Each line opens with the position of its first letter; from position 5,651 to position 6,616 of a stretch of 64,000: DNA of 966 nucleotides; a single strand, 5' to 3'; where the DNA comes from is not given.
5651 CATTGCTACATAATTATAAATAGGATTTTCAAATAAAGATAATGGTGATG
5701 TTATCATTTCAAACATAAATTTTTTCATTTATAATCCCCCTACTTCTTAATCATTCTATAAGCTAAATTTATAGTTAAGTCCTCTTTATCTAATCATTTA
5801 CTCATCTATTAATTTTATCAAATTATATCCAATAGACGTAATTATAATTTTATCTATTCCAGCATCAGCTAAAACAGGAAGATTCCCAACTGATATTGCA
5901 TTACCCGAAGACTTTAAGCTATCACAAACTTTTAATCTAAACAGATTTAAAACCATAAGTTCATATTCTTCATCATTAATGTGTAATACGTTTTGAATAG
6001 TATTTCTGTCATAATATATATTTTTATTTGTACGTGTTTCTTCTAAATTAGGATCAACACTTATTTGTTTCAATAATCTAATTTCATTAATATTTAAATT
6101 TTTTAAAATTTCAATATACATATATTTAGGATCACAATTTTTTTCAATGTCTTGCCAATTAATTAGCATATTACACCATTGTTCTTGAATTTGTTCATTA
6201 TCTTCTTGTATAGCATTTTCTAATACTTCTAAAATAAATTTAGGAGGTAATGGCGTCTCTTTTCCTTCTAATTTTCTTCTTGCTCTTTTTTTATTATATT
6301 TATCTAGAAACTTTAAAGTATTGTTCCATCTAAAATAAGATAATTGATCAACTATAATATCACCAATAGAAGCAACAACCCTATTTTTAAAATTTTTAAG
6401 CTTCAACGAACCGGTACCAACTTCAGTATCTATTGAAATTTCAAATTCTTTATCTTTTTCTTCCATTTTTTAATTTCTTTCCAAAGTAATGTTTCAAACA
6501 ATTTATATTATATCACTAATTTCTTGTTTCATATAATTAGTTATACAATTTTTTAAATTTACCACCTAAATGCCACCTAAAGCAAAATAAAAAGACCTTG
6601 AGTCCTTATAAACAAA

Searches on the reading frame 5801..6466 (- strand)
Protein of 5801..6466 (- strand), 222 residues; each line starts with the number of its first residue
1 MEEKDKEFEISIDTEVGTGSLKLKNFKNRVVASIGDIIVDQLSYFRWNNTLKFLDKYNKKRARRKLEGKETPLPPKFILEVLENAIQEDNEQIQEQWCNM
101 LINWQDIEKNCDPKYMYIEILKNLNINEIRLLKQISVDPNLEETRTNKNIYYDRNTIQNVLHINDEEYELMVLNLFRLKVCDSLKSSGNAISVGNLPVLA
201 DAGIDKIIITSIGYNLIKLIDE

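Call 50: search_protein_families(library=pfam, proteins=[window:5801-6466:-], max_evalue=0.001)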
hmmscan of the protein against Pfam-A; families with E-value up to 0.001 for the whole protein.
window:5801-6466:- (222 aa): 1 family
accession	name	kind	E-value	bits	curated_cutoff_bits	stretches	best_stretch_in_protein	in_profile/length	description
PF14337.13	Abi_alpha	-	1.1e-11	45.5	29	1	53-181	5-143/196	Abortive infection alpha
